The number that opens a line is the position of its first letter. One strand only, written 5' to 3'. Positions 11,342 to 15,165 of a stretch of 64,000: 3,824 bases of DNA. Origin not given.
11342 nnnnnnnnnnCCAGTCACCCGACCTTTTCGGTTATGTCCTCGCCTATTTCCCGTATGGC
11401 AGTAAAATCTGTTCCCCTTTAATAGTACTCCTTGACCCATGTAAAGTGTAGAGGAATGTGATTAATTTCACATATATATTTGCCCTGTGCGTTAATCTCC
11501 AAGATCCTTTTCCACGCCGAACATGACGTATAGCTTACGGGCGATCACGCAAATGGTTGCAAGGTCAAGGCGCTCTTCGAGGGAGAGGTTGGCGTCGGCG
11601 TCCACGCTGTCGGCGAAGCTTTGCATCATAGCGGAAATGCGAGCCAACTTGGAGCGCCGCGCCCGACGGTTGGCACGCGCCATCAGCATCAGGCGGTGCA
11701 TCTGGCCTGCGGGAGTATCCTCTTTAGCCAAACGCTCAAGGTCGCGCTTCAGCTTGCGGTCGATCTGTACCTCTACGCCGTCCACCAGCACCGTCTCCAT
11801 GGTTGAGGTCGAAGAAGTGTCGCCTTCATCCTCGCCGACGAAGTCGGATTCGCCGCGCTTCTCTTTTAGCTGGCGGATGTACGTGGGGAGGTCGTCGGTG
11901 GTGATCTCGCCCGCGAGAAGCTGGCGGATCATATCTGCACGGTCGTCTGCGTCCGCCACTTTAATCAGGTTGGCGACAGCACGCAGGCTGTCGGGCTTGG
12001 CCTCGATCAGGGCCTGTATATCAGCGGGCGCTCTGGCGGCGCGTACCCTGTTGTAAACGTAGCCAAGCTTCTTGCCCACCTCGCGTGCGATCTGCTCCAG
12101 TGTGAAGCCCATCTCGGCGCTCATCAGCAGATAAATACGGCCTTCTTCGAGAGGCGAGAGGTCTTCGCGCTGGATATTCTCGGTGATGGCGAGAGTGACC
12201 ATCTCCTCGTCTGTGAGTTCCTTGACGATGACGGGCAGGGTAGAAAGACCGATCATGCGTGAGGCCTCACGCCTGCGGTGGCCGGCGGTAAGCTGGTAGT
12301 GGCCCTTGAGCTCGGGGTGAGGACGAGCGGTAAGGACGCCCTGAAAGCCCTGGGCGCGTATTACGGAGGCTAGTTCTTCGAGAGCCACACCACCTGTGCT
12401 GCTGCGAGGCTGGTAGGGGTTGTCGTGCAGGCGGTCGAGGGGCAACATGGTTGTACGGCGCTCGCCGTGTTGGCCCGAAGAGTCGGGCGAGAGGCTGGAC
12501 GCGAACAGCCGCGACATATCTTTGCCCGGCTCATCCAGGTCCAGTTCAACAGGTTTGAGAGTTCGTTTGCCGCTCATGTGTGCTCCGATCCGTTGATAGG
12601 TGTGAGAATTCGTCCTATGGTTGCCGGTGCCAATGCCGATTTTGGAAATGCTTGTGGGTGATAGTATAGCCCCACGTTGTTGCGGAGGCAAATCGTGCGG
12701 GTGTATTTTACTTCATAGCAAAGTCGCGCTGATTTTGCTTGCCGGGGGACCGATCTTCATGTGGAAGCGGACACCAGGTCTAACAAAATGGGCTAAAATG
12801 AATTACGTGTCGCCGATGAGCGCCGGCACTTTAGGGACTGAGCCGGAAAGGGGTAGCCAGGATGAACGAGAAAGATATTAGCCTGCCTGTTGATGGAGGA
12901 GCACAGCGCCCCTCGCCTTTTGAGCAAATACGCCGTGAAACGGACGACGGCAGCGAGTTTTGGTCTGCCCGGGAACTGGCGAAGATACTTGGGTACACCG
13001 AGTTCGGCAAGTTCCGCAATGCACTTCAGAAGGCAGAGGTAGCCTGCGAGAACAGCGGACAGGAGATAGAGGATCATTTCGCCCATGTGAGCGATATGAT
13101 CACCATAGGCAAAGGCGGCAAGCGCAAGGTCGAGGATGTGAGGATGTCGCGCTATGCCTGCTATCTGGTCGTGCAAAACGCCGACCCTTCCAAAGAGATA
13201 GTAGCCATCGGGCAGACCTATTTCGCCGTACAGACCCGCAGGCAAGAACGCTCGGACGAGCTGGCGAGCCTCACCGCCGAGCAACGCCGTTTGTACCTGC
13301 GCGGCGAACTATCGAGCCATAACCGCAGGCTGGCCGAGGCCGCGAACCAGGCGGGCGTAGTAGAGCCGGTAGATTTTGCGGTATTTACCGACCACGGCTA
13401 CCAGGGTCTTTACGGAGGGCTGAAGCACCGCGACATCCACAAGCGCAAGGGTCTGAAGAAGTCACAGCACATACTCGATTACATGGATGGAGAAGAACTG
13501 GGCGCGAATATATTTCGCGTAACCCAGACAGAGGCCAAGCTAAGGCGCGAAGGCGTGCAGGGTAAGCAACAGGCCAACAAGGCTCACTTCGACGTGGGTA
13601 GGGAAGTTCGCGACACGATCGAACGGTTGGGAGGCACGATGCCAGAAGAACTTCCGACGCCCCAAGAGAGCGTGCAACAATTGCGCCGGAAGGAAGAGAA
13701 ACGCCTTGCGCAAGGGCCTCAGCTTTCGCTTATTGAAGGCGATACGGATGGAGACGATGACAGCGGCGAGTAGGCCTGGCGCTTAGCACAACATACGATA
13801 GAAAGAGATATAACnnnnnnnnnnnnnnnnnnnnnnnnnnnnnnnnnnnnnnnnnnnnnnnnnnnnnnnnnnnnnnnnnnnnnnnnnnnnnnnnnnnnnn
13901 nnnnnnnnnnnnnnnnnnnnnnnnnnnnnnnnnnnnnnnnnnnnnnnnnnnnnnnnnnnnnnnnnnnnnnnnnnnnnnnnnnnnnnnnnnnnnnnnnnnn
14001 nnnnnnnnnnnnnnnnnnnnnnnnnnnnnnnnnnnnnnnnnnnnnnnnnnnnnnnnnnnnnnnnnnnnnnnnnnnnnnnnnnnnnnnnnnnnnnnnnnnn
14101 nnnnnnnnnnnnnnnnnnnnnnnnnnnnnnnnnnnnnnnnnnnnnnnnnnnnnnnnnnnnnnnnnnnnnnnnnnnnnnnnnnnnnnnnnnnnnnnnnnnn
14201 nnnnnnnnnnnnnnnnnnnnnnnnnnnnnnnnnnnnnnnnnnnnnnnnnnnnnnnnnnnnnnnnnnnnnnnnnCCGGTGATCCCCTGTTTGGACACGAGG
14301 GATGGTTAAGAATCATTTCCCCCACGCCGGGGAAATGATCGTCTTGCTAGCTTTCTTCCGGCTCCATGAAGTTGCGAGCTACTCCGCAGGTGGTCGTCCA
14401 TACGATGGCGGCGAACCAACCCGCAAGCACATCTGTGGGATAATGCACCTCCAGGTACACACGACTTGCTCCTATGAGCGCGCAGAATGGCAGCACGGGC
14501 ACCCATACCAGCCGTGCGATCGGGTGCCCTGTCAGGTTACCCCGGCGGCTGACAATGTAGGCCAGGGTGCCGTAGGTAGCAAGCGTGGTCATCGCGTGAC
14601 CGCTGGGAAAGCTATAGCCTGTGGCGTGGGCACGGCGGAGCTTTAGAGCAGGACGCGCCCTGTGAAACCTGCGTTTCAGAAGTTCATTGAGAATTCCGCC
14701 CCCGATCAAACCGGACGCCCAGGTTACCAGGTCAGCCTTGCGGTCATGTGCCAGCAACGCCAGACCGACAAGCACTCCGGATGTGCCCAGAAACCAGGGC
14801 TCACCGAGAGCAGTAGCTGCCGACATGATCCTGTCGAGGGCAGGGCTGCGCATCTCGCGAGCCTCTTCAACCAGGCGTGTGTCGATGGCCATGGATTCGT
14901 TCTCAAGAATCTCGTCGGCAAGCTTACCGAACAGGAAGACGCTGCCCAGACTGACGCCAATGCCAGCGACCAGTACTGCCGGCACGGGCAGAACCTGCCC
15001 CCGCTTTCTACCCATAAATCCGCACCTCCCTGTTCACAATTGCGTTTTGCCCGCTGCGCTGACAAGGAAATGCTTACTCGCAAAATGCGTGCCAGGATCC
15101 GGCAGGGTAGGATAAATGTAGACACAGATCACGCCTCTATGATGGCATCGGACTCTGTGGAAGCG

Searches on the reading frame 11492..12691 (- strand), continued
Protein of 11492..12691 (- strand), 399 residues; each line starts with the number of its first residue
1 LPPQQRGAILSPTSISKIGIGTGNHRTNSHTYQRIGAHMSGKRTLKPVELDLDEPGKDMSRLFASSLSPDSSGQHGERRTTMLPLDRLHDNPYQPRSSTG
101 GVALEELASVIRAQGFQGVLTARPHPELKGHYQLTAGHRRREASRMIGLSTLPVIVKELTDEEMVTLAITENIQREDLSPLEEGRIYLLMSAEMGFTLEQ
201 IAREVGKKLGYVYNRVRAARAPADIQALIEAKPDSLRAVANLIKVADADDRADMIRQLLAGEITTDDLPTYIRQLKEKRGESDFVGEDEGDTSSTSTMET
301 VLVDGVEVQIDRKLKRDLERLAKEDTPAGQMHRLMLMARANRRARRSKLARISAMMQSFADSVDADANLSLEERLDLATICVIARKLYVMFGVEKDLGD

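Call 64: search_solved_structures(query=P0121, max_evalue=0.00001, show_alignments=3)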
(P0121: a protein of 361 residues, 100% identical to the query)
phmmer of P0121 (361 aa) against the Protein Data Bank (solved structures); distinct sequences matched with E-value up to 0.00001: 13.
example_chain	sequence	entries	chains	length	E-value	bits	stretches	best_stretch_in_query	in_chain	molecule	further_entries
1vz0_A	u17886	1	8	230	1.9e-28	103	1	43-221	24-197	Chromosome-partitioning protein Spo0J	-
6t1f_A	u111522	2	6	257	1.4e-26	96.8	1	43-231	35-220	Chromosome-partitioning protein ParB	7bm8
6sdk_A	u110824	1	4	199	2e-26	96.4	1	48-239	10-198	Stage 0 sporulation protein J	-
7bnk_A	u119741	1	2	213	2.3e-22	83.1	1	42-238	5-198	ParB family protein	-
7nfu_A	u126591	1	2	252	4.1e-22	82.2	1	22-230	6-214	Nucleoid occlusion protein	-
7o0n_A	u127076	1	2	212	5.8e-22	81.7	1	44-238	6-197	ParB family protein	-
7bnr_A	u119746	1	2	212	2.2e-21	79.8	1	44-238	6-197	ParB family protein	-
7ng0_A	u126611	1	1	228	2.7e-21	79.5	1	45-231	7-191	Nucleoid occlusion protein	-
7ol9_A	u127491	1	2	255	4.8e-21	78.7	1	41-224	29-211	Nucleoid occlusion protein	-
4umk_A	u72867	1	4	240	1.3e-20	77.3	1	40-200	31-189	PROBABLE CHROMOSOME-PARTITIONING PROTEIN PARB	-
8qa8_A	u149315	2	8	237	3.2e-10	43.1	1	33-187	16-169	Transcriptional repressor protein KorB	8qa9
6s6h_A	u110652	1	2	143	3.8e-07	33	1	127-232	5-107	Chromosome-partitioning protein ParB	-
6y93_A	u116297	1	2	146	9.6e-07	31.7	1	125-225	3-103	Nucleoid occlusion protein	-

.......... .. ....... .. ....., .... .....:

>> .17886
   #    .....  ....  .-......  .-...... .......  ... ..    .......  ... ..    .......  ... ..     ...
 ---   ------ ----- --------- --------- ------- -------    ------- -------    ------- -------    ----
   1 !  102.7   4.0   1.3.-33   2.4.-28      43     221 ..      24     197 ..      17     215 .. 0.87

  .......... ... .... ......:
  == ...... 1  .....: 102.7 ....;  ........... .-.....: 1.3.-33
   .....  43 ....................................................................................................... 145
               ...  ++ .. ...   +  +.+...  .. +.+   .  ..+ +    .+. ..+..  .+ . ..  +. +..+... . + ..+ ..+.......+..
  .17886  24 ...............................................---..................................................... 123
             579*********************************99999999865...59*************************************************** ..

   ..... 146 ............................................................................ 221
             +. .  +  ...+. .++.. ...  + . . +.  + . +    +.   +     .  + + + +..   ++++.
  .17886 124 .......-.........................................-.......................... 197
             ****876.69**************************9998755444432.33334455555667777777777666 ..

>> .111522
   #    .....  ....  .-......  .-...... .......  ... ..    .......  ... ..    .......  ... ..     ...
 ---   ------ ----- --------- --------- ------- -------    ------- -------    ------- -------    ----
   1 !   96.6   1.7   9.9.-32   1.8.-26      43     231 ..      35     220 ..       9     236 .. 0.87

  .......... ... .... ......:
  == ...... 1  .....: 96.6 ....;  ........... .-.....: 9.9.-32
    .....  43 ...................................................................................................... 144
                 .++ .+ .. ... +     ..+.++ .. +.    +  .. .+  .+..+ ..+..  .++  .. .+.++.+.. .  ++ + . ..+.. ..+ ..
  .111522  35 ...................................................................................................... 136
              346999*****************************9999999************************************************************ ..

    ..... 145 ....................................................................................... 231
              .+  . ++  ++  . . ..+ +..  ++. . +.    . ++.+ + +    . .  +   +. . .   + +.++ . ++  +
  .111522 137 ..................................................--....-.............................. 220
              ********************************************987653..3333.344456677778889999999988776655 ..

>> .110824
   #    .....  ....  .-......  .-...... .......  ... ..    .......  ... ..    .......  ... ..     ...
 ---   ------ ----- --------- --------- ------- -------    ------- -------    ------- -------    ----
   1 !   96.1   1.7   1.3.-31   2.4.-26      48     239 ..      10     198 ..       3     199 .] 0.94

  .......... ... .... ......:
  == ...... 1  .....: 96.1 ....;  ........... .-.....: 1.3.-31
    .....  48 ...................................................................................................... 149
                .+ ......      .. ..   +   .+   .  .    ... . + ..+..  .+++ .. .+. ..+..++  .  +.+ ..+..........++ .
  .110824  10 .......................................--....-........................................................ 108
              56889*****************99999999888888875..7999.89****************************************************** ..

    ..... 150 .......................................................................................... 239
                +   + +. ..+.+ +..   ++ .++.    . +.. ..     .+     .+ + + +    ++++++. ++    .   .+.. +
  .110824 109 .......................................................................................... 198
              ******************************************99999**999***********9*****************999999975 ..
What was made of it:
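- KorB is among the PDB homologues of this ParB (8qa8, E = 3e-10, call 64).
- Tried and rejected: An ungapped alignment puts the invariant Arg of 'SLRAV' there, and HMMER's gapped alignment does not (call 64).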

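Call 70: find_encoding_contigs(protein=P0187, flank=10000, max_places=1)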
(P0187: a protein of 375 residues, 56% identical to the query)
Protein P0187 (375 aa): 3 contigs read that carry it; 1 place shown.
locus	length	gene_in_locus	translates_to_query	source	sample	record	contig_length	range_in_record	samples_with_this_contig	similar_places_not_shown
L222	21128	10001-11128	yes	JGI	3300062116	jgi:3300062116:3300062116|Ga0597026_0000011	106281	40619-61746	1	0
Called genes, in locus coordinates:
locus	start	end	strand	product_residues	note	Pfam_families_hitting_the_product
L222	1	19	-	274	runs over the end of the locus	-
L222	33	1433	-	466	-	PF01551:Peptidase_M23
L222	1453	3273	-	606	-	PF13088:BNR_2 (faint)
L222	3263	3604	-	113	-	-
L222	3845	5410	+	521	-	PF01381:HTH_3, PF13560:HTH_31, PF00931:NB-ARC, PF20720:nSTAND3 (weak), PF05729:NACHT (weak), PF13401:AAA_22, PF25872:HTH_77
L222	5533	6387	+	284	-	PF01643:Acyl-ACP_TE, PF13279:4HBT_2 (weak), PF03061:4HBT (faint), PF13279:4HBT_2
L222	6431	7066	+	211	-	PF09536:DUF2378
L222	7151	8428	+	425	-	PF03033:Glyco_transf_28, PF00201:UDPGT (weak), PF06722:EryCIII-like_C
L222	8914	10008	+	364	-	PF00376:MerR (faint), PF12728:HTH_17, PF01656:CbiA, PF02374:ArsA_ATPase (weak), PF06564:CBP_BcsQ, PF09140:MipZ (faint), PF10609:ParA (weak), PF13614:AAA_31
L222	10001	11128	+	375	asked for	PF02195:ParB_N, PF17762:HTH_ParB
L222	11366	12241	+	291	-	PF10547:P22_AR_N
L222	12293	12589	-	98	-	-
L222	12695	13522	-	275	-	PF13401:AAA_22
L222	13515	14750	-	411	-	PF00665:rve, PF09299:Mu-transpos_C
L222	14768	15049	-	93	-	PF13384:HTH_23 (weak), PF13518:HTH_28 (weak)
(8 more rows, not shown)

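Call 71: find_encoding_contigs(protein=P0230, flank=10000, max_places=1)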
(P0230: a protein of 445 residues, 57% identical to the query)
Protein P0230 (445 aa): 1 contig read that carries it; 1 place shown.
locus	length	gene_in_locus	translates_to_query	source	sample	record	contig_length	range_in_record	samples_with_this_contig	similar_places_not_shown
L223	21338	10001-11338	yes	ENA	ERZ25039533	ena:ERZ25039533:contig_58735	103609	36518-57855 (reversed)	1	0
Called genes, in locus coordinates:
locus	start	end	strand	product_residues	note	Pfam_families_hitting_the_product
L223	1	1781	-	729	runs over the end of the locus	PF24407:HTH_upst_double_PIN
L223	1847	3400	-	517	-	PF07719:TPR_2 (faint)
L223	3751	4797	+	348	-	PF17761:DUF1016_N, PF06250:YhcG_C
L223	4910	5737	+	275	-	PF13340:DUF4096, PF01609:DDE_Tnp_1, PF13586:DDE_Tnp_1_2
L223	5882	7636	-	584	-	PF13730:HTH_36 (faint), PF21984:DnaD_N (weak)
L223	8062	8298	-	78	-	-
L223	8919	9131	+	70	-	PF12728:HTH_17, PF00376:MerR (weak), PF13411:MerR_1 (weak)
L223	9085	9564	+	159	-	PF00142:Fer4_NifH (weak), PF02374:ArsA_ATPase, PF06564:CBP_BcsQ, PF09140:MipZ (weak), PF10609:ParA, PF13614:AAA_31, PF01656:CbiA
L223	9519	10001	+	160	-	PF13614:AAA_31 (weak)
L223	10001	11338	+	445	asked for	PF02195:ParB_N, PF17762:HTH_ParB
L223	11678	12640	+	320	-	-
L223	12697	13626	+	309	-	PF04307:YdjM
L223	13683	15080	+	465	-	-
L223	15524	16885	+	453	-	PF02195:ParB_N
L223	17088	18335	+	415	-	-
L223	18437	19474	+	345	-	-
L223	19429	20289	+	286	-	PF07728:AAA_5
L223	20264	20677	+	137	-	-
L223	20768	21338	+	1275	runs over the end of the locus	-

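Call 72: find_encoding_contigs(protein=P0237, flank=10000, max_places=1)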
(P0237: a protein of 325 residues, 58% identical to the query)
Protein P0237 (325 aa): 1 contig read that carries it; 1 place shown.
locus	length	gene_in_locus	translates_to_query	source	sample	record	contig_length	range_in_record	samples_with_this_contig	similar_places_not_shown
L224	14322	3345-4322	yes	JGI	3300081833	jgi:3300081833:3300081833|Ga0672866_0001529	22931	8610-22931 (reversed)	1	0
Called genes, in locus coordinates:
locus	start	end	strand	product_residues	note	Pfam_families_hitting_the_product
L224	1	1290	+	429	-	?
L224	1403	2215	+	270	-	-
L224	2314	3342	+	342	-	PF12728:HTH_17, PF06564:CBP_BcsQ, PF10609:ParA (weak), PF13614:AAA_31, PF00142:Fer4_NifH (faint), PF01656:CbiA, PF02374:ArsA_ATPase (weak), PF09140:MipZ (faint)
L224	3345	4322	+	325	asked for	PF02195:ParB_N, PF17762:HTH_ParB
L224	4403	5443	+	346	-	PF17761:DUF1016_N, PF06250:YhcG_C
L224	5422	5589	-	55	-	-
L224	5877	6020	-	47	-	PF14261:DUF4351 (weak)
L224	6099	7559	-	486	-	PF00772:DnaB, PF13481:AAA_25 (weak), PF03796:DnaB_C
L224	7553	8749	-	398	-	PF13730:HTH_36 (weak)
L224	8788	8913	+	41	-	-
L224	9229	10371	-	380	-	PF01385:OrfB_IS605, PF07282:Cas12f1-like_TNB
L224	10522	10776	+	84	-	PF13560:HTH_31, PF01381:HTH_3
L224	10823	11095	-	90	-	PF17761:DUF1016_N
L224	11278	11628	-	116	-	-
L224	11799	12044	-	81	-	PF02498:Bro-N (weak)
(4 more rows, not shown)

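Call 76: search_protein_families(library=pfam, proteins=[L216:5995-7659:+, L220:11542-13104:+, L221:153-1772:-], max_evalue=1)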
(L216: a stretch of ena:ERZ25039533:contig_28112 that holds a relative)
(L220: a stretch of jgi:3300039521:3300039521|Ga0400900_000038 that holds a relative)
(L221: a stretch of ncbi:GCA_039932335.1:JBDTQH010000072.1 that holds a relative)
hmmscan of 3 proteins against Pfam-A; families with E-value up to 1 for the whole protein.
L216:5995-7659:+ (554 aa): 4 families
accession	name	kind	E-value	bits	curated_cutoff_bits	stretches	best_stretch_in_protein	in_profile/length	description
PF13730.12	HTH_36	-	3.1e-09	37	25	2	45-90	10-55/55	Helix-turn-helix domain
PF09339.16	HTH_IclR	-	0.0076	16.4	22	1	227-256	20-49/52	IclR helix-turn-helix domain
PF02868.21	Peptidase_M4_C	-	0.02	15.2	24.4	1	481-547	33-98/165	Thermolysin metallopeptidase, alpha-helical domain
PF17660.6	BTRD1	-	0.11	12.9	23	0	71-93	9-31/50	Polyglycine hydrolase-like, structural repeat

L220:11542-13104:+ (520 aa): 4 families
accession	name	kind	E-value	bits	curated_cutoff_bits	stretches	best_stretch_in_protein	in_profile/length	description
PF21984.2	DnaD_N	-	7.8e-12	45.7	27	2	11-103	2-92/101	DnaD N-terminal domain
PF13730.12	HTH_36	-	1.2e-08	35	25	2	22-75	2-55/55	Helix-turn-helix domain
PF03428.19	RP-C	-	0.0036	17.6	24.4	0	152-226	31-109/175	Replication protein C N-terminal domain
PF09339.16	HTH_IclR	-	0.14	12.4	22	0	47-76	20-49/52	IclR helix-turn-helix domain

L221:153-1772:- (539 aa): 4 families
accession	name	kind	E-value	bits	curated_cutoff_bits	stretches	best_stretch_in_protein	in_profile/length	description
PF21984.2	DnaD_N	-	5.2e-10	39.8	27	2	188-286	1-97/101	DnaD N-terminal domain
PF13730.12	HTH_36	-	4.2e-06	26.9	25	2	200-253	2-55/55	Helix-turn-helix domain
PF24409.1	wHTH-PRTase_assc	-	0.011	16.2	27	0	90-123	18-51/83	wHTH-PRTase associated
PF13414.12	TPR_11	-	0.06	13.5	26.8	1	189-207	11-29/42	TPR repeat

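Call 82: find_related_loci(query=A1, collection=viral_contigs, flank=10000)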
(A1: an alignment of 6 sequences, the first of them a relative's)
Query A1 (361 aa) in viral_contigs; peptide patterns used: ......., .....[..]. (x = any residue, [..] = any of these).
191 stretches matched a pattern; 134 encode a relative of the query (tblastn E <= 1e-3); the best 80 are kept; 80 distinct loci.
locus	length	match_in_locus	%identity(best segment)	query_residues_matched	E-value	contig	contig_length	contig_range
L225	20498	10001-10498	38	47-209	2e-25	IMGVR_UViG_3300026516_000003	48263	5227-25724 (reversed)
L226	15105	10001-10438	37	42-182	6e-24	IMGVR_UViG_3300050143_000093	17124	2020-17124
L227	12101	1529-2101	30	45-237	3e-23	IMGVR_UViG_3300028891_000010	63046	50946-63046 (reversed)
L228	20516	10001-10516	33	42-209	3e-22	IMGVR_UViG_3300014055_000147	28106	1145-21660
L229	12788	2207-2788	35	45-235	5e-22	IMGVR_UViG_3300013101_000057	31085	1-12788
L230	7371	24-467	36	44-193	1e-21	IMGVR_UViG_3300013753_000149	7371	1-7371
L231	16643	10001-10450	36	39-191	3e-21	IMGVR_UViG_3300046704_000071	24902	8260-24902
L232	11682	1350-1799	36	39-191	3e-21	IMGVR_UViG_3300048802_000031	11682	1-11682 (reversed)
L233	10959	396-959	31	45-235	3e-20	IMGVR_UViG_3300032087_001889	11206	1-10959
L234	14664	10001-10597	31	48-245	4e-20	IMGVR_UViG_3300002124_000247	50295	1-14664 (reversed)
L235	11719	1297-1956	25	45-269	5e-20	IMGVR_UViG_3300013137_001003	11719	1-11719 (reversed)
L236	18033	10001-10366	38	55-174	6e-18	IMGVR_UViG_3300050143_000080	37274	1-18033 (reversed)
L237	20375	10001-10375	37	42-170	6e-18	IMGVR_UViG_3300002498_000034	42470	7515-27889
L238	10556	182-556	37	42-170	9e-18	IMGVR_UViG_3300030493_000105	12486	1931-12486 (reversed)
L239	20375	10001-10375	37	42-170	9e-18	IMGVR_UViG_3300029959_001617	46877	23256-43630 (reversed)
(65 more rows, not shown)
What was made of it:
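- Tried and rejected: Viral scan with the ParB alignment (call 82).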

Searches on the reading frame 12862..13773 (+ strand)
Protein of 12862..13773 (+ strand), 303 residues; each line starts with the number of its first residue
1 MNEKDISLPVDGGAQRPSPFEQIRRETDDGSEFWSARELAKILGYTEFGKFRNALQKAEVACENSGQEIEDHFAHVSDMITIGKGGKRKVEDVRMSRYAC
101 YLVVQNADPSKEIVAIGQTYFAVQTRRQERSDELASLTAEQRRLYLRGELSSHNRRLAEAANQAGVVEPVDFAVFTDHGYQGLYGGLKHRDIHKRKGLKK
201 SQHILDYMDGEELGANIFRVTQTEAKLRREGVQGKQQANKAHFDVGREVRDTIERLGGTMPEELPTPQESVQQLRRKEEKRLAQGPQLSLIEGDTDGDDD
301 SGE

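Call 41: search_protein_families(library=pfam, proteins=[window:12862-13773:+], max_evalue=0.00001)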
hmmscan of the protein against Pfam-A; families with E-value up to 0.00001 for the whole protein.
window:12862-13773:+ (303 aa): 1 family
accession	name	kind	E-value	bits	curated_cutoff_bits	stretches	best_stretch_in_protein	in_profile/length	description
PF02498.22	Bro-N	-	1.1e-09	39.2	25.6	1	22-115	1-86/96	BRO family, N-terminal domain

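Call 47: search_protein_families(library=ncbifam, proteins=[window:12862-13773:+], max_evalue=0.001)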
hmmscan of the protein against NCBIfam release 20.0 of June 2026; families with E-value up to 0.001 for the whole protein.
window:12862-13773:+ (303 aa): 1 family
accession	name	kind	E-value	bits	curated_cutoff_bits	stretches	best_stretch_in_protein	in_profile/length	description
NF008573.0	PRK11525.1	equivalog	1e-118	395.9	242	1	17-280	10-275/288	DNA damage-inducible protein D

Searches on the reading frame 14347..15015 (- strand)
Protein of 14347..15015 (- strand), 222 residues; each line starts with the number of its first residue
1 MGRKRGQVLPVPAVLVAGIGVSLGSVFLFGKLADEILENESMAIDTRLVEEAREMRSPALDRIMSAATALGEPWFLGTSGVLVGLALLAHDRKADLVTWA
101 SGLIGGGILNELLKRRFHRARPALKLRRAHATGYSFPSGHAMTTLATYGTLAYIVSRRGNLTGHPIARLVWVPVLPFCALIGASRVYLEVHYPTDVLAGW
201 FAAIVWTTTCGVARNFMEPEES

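Call 41: search_protein_families(library=pfam, proteins=[window:14347-15015:-], max_evalue=0.00001)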
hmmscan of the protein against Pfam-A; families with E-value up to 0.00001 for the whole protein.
window:14347-15015:- (222 aa): 1 family
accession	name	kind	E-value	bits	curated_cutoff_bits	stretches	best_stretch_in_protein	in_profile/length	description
PF01569.27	PAP2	-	3.6e-22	78.9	27.2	1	100-209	6-120/130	PAP2 superfamily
